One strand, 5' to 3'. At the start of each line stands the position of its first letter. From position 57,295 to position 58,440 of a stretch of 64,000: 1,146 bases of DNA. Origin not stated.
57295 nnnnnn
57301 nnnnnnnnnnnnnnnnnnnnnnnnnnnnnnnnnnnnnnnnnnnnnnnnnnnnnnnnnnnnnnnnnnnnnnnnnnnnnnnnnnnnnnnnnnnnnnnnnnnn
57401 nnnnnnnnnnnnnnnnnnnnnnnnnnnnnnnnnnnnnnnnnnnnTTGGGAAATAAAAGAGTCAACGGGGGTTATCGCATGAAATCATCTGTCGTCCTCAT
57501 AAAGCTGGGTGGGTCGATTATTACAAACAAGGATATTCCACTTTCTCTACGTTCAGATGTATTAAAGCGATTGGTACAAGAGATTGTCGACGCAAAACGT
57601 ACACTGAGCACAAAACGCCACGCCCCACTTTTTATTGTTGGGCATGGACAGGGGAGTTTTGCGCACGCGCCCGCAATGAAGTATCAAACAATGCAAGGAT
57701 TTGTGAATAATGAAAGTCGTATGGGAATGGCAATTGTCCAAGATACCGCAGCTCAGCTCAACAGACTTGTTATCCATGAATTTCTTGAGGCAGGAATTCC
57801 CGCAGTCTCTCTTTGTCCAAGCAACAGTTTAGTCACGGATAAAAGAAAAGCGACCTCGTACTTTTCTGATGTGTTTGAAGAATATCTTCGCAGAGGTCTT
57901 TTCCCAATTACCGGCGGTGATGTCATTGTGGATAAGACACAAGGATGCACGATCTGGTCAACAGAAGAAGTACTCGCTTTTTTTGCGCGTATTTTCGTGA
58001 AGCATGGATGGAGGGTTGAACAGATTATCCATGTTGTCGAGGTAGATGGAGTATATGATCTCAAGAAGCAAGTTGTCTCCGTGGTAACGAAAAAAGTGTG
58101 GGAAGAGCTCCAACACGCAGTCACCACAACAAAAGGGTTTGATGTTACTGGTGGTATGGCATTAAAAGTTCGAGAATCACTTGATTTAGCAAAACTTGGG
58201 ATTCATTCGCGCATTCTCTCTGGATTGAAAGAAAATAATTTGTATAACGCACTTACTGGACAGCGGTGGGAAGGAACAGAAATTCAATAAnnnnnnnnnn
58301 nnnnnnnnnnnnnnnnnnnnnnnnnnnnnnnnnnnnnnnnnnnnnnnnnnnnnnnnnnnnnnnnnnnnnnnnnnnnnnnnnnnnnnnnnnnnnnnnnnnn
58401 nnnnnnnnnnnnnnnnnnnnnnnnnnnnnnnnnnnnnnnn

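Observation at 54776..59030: ECF sigma operon running into archaeal-type isoprenoid genes (idi, IPK, uppS) with unassigned ORFs between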

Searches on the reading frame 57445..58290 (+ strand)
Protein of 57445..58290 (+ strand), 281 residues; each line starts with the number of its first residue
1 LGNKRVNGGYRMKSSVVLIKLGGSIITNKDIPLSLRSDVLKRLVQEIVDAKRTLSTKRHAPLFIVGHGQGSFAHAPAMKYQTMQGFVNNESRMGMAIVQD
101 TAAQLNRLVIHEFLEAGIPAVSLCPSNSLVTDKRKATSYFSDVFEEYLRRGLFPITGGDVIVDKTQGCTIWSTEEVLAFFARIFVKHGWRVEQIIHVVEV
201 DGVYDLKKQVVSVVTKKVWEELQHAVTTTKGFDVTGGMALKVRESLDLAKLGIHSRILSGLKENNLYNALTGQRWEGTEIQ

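Call 3: search_protein_families(library=pfam, proteins=[window:57445-58290:+], max_evalue=0.1)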
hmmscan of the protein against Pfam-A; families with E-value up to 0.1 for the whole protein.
window:57445-58290:+ (281 aa): 1 family
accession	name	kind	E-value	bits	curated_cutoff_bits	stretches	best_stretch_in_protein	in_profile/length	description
PF00696.33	AA_kinase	-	1e-25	91.3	24.9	1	16-259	2-234/234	Amino acid kinase family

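Call 4: search_protein_families(library=ncbifam, proteins=[window:57445-58290:+], max_evalue=0.1)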
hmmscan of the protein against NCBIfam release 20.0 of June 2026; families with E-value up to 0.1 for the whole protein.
window:57445-58290:+ (281 aa): 7 families
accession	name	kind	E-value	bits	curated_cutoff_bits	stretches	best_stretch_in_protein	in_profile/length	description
NF040647.1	IPPK_Arch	equivalog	3.4e-57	193.7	120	1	18-280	2-259/259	isopentenyl phosphate kinase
NF000122.1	485965_fosC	equivalog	5.1e-09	36.4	350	1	113-278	17-177/182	fosfomycin resistance kinase FosC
NF000338.1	fomA_AB016934.1.gene6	equivalog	1.8e-06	27.2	550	1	14-261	3-236/266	fosfomycin resistance kinase FomA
TIGR00761.1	argB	equivalog_domain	0.0024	17.4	151.3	0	192-255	170-228/231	acetylglutamate kinase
TIGR01027.1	proB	equivalog_domain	0.0073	15.5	186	1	193-274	160-246/363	glutamate 5-kinase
NF011171.0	PRK14573.1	equivalog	0.0097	13.8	1015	1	180-215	764-801/809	bifunctional UDP-N-acetylmuramate--L-alanine ligase/D-alanine--D-alanine ligase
TIGR01092.1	P5CS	equivalog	0.056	11.6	796.75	1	18-274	11-268/715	delta l-pyrroline-5-carboxylate synthetase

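Call 19: find_homologous_proteins(query=window:57478-58290:+, max_evalue=1e-10)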
Query window:57478-58290:+ (270 aa): 370 proteins with E <= 1e-10 among 1066 candidates; the best 120 are listed.
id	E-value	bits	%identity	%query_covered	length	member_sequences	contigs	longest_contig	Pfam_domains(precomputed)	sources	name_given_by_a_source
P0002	5.7e-174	594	100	100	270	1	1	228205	PF00696.34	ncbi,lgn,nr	ncbi:MAG: hypothetical protein HZA34_03115 [Candidatus Pacebacteria bacterium]|nr:hypothetical prote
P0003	5.5e-134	463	84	92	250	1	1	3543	PF00696.34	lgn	-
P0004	1.6e-132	459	74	99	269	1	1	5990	PF00696.34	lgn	-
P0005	1.1e-131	456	74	99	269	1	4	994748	PF00696.34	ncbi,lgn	-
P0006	1.0e-128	446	76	99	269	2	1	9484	PF00696.34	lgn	-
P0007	2.1e-128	445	73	99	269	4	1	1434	PF00696.34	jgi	jgi:isopentenyl phosphate kinase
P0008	3.0e-127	441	74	99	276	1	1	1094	PF00696.34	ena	-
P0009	1.6e-126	439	73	99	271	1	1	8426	PF00696.34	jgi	jgi:isopentenyl phosphate kinase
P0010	3.7e-119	415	68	99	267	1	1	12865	PF00696.34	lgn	-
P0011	5.7e-118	411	70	100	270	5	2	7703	PF00696.34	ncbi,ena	ncbi:MAG: isopentenyl phosphate kinase [Patescibacteria group bacterium]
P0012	5.6e-117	408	68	99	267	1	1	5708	PF00696.34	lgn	-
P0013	1.2e-116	407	69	99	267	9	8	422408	PF00696.34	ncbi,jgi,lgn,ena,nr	ncbi:MAG TPA: hypothetical protein DCX25_04365 [Candidatus Pacebacteria bacterium]|nr:MAG: hypotheti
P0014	1.8e-116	406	70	100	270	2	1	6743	PF00696.34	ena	-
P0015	2.9e-116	405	69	99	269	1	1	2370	PF00696.34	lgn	-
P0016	3.4e-115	402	69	100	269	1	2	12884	PF00696.34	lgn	-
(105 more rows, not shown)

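Call 21: find_encoding_contigs(protein=P0005, flank=10000, max_places=2)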
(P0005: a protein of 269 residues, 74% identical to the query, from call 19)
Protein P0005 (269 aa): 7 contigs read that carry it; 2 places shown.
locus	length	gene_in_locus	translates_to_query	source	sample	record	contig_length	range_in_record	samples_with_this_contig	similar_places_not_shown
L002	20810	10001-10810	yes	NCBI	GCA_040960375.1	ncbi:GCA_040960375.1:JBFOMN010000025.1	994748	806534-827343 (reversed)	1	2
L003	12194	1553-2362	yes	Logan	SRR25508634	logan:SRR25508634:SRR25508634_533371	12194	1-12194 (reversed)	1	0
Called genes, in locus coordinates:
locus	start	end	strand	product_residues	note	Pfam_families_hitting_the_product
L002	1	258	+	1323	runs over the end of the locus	-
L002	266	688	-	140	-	-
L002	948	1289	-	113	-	-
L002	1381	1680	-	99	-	PF18895:T4SS_pilin (weak)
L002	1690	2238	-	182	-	PF18895:T4SS_pilin (weak)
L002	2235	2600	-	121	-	PF18895:T4SS_pilin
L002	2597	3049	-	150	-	-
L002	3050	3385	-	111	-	-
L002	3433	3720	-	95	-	-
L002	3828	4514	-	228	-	PF04350:PilO (weak), PF10741:T2SSM_b (weak)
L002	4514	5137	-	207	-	PF05137:PilN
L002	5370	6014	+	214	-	PF03575:Peptidase_S51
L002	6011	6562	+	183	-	PF04542:Sigma70_r2, PF07638:Sigma70_ECF (faint), PF08281:Sigma70_r4_2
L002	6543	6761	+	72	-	-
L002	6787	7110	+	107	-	-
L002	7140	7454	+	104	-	-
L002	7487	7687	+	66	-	-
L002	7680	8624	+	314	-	PF00288:GHMP_kinases_N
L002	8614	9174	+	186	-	PF00293:NUDIX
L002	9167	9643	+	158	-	PF00293:NUDIX (weak)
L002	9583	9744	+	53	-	-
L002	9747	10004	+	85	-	-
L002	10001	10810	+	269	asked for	PF00696:AA_kinase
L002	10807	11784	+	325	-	PF22700:MVD-like_N, PF00288:GHMP_kinases_N (weak), PF18376:MDD_C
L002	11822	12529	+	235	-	PF01255:Prenyltransf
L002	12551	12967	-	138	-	PF18895:T4SS_pilin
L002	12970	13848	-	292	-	PF18895:T4SS_pilin (weak)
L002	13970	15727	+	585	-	PF08486:SpoIID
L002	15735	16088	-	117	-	-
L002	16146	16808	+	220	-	-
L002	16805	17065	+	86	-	PF18901:DUF5657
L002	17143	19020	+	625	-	-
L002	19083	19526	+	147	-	PF01668:SmpB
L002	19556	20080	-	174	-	-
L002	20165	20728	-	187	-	PF05014:Nuc_deoxyrib_tr (weak)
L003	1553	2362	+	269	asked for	PF00696:AA_kinase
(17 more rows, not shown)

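Call 22: find_encoding_contigs(protein=P0013, flank=10000, max_places=2)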
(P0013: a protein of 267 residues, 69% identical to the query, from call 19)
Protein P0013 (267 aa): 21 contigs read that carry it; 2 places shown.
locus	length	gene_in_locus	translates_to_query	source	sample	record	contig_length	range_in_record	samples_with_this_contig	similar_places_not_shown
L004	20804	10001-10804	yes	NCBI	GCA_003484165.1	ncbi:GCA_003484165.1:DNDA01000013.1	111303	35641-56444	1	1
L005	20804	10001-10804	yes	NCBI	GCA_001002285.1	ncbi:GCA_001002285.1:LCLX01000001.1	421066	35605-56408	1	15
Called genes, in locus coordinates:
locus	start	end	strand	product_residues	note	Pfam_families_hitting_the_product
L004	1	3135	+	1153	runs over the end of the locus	-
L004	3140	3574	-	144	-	PF18895:T4SS_pilin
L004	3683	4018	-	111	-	PF18895:T4SS_pilin (faint)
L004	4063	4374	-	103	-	-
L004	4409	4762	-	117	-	PF18895:T4SS_pilin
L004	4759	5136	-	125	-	PF18895:T4SS_pilin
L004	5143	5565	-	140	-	-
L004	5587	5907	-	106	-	-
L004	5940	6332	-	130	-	-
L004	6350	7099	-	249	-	PF04350:PilO (faint), PF27480:ComC_C (faint)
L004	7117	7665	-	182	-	PF05137:PilN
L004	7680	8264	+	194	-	PF07638:Sigma70_ECF (faint), PF04542:Sigma70_r2, PF08281:Sigma70_r4_2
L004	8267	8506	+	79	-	-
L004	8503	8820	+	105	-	-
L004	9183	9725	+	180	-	PF00293:NUDIX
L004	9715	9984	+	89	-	-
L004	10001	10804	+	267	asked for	PF00696:AA_kinase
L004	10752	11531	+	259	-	PF01255:Prenyltransf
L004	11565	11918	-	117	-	PF18895:T4SS_pilin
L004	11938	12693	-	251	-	-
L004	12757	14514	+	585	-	PF08486:SpoIID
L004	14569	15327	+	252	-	-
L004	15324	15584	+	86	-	PF18901:DUF5657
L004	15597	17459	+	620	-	-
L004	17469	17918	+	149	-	PF01668:SmpB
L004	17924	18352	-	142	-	-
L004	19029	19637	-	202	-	PF08843:AbiEii (weak)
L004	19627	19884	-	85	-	-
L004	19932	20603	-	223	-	PF18912:DZR_2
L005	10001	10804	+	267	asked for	PF00696:AA_kinase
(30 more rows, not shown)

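Call 35: find_related_loci(query=A2, collection=genome_contigs, flank=10000)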
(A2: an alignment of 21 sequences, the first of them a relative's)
Query A2 (270 aa) in genome_contigs; peptide patterns used: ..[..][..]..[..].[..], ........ (x = any residue, [..] = any of these).
599 stretches matched a pattern (row limit reached: there are more); 537 encode a relative of the query (tblastn E <= 1e-3); the best 80 are kept; 80 distinct loci.
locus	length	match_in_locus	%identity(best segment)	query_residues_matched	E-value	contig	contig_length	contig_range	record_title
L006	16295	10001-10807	70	1-269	2e-127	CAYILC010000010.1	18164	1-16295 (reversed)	MAG TPA_asm: uncultured Pseudomonadales bacterium isolate ERP119705_co23_558 genome assembly, contig: NODE_2834_length_1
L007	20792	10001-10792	69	2-269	5e-125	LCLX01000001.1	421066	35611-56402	MAG: Microgenomates group bacterium GW2011_GWC1_46_15 UX36_C0001, whole genome shotgun sequence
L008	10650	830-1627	68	2-270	3e-121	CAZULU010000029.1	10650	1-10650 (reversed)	MAG TPA_asm: uncultured Pseudomonadales bacterium isolate SRP193661_co1_10 genome assembly, contig: NODE_6206_length_106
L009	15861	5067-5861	64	1-269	8e-115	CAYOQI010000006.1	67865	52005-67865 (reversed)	MAG TPA_asm: uncultured Pseudomonadales bacterium isolate SRP286056_co1_770 genome assembly, contig: NODE_361_length_678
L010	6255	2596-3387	59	2-269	3e-102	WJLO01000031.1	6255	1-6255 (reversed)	MAG: Candidatus Paceibacterota bacterium isolate Bin_542 k141_1229916, whole genome shotgun sequence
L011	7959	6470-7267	58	1-270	2e-100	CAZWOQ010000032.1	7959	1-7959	MAG TPA_asm: uncultured Pseudomonadales bacterium isolate SRP216815_co1_77 genome assembly, contig: NODE_12861_length_79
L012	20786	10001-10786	59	4-269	2e-100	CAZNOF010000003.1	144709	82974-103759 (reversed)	MAG TPA_asm: uncultured Pseudomonadales bacterium isolate SRP170004_co1_5 genome assembly, contig: NODE_110_length_14470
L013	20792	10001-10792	57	2-269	2e-99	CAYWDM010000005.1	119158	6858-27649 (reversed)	MAG TPA_asm: uncultured Pseudomonadales bacterium isolate SRP272421_co4_48 genome assembly, contig: NODE_143_length_1191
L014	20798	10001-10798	56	1-270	3e-97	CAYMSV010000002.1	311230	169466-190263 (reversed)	MAG TPA_asm: uncultured Pseudomonadales bacterium isolate SRP241326_co1_55 genome assembly, contig: NODE_22_length_31123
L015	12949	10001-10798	57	1-270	2e-97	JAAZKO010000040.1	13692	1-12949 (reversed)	MAG: Candidatus Paceibacterota bacterium isolate AS22ysBPME_311 116505_AS22, whole genome shotgun sequence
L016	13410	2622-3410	56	4-270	2e-96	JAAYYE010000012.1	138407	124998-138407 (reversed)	MAG: Candidatus Paceibacterota bacterium isolate AS06rmzACSIP_209 339051_AS06, whole genome shotgun sequence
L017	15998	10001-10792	55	2-269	1e-96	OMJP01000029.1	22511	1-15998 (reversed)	bacterium isolate AM_2116 genome assembly, contig: k99_1993355, whole genome shotgun sequence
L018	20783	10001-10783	57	5-270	1e-96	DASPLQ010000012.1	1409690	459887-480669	MAG TPA_asm: Vitreimonas sp. isolate SMAG_U12069 k141_91001, whole genome shotgun sequence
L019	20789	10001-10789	56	4-270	3e-96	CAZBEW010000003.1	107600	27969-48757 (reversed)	MAG TPA_asm: uncultured Pseudomonadales bacterium isolate SRP294416_co3_632 genome assembly, contig: NODE_85_length_1076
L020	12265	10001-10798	55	1-270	3e-95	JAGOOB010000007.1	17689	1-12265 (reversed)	Candidatus Woesebacteria bacterium isolate Go_SlDig_bin_357 Go_SlDig_9137_length_17689_cov_9.860210, whole genome shotgu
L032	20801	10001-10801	52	1-269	4e-86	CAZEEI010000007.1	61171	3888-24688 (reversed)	MAG TPA_asm: uncultured Pseudomonadales bacterium isolate SRP192927_co7_719 genome assembly, contig: NODE_637_length_611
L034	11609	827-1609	51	5-269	2e-85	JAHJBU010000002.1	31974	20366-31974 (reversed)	MAG: Patescibacteria group bacterium isolate Modern_marine.mb.272 Modern_marine.mb.272_k141_93413, whole genome shotgun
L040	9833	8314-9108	51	1-269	2e-83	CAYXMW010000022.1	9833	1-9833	MAG TPA_asm: uncultured Pseudomonadales bacterium isolate SRP191223_co1_89 genome assembly, contig: NODE_8263_length_983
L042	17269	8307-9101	49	1-269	3e-82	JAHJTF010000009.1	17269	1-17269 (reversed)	MAG: Patescibacteria group bacterium isolate OS_PC_MetaG.mb.40 OS_PC_MetaG.mb.40_k141_68831, whole genome shotgun sequen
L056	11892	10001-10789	40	1-269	5e-53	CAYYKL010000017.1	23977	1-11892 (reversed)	MAG TPA_asm: uncultured Pseudomonadales bacterium isolate SRP192515_co2_10 genome assembly, contig: NODE_1627_length_239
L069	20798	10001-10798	36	1-269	2e-47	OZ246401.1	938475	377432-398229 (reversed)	MAG: uncultured Gammaproteobacteria bacterium isolate SRP278252_co2_763 genome assembly, chromosome: 1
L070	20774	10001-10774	34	5-270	8e-47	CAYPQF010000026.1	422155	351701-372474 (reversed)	MAG TPA_asm: uncultured Gammaproteobacteria bacterium isolate binchicken_co23_77 genome assembly, contig: k141_1355123,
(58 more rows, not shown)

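Call 49: search_protein_families(library=pfam, proteins=[L070:3729-4367:+, L070:4407-5528:+, L070:5531-6562:+, L070:6565-7713:+, L070:7716-8021:+, L070:8018-8959:+, L070:8956-9951:+, L069:8584-9333:+, L069:9333-9953:+, L032:13005-13823:-], max_evalue=0.01)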
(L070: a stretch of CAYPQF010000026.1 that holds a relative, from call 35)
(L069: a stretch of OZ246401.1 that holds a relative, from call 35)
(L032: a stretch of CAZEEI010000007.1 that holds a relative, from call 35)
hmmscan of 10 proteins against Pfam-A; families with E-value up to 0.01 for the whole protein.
L070:3729-4367:+ (212 aa): 1 family
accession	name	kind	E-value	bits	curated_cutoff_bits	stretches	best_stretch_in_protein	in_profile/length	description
PF04893.22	Yip1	-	8.6e-07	29.4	28.6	1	33-195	3-166/173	Yip1 domain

L070:4407-5528:+ (373 aa): 1 family
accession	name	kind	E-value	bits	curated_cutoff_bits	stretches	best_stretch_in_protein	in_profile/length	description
PF00368.23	HMG-CoA_red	-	6.8e-110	368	27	1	10-373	2-368/368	Hydroxymethylglutaryl-coenzyme A reductase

L070:5531-6562:+ (343 aa): 5 families
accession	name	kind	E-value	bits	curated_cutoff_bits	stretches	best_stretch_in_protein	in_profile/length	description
PF08541.16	ACP_syn_III_C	-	4.5e-12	46.4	26.6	1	219-307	1-89/90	3-Oxoacyl-[acyl-carrier-protein (ACP)] synthase III C terminal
PF01154.23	HMG_CoA_synt_N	-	3.1e-11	43.9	25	1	3-167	6-172/174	Hydroxymethylglutaryl-coenzyme A synthase N terminal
PF08545.16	ACP_syn_III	-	2.9e-05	24.3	24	1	107-177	1-75/80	3-Oxoacyl-[acyl-carrier-protein (ACP)] synthase III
PF08540.16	HMG_CoA_synt_C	-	0.0022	18.1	25.1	1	250-315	138-208/280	Hydroxymethylglutaryl-coenzyme A synthase C terminal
PF00108.29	Thiolase_N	-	0.0048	16.7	26.4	0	50-142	23-114/260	Thiolase, N-terminal domain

L070:6565-7713:+ (382 aa): 7 families
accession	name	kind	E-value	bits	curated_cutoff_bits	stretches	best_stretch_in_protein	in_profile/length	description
PF22691.2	Thiolase_C_1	-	7e-41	139.8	28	1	237-381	3-143/144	Thiolase C-terminal domain-like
PF00108.29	Thiolase_N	-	4e-31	108.8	26.4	1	9-218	8-258/260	Thiolase, N-terminal domain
PF02803.24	Thiolase_C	-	2.1e-08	34.3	27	1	257-360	26-109/123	Thiolase, C-terminal domain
PF08545.16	ACP_syn_III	-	7.7e-06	26.1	24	1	78-115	3-40/80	3-Oxoacyl-[acyl-carrier-protein (ACP)] synthase III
PF07451.17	SpoVAD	-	0.00046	19.5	22.1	1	14-105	45-129/329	Stage V sporulation protein AD (SpoVAD)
PF08392.18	FAE1_CUT1_RppA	-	0.00081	19.2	27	0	73-114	135-177/290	FAE1/Type III polyketide synthase-like protein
PF00109.32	ketoacyl-synt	-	0.00091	19.3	20.8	1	53-125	148-217/252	Beta-ketoacyl synthase, N-terminal domain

L070:7716-8021:+ (101 aa): 1 family
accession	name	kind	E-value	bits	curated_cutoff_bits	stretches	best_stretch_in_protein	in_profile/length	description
PF01796.24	OB_ChsH2_C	-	5.8e-17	61.8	27.1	1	17-77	3-63/65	ChsH2, C-terminal OB-fold domain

L070:8018-8959:+ (313 aa): 2 families
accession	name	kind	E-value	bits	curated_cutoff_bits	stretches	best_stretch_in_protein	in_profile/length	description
PF00288.32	GHMP_kinases_N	-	2e-18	66.8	22.3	1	62-144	6-87/87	GHMP kinases N terminal domain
PF22700.2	MVD-like_N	-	0.00019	21.5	27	1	42-116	47-124/157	Diphosphomevalonate decarboxylase-like N-terminal domain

L070:8956-9951:+ (331 aa): 3 families
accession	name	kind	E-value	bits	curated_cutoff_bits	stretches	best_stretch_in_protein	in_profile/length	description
PF22700.2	MVD-like_N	-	5e-41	140.4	27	1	9-172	2-157/157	Diphosphomevalonate decarboxylase-like N-terminal domain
PF18376.6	MDD_C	-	1.4e-19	71.1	23.2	1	186-317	2-137/186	Mevalonate 5-diphosphate decarboxylase C-terminal domain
PF00288.32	GHMP_kinases_N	-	3.8e-08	33.9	22.3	1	82-146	4-67/87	GHMP kinases N terminal domain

L069:8584-9333:+ (249 aa): 0 families

L069:9333-9953:+ (206 aa): 0 families

L032:13005-13823:- (272 aa): 3 families
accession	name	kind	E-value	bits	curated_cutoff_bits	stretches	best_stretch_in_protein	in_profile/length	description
PF22691.2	Thiolase_C_1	-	1.6e-26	93.2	28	1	134-269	3-143/144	Thiolase C-terminal domain-like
PF02803.24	Thiolase_C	-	4.7e-11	42.8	27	1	152-263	24-117/123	Thiolase, C-terminal domain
PF00108.29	Thiolase_N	-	4.9e-09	36.4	26.4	1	45-120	156-259/260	Thiolase, N-terminal domain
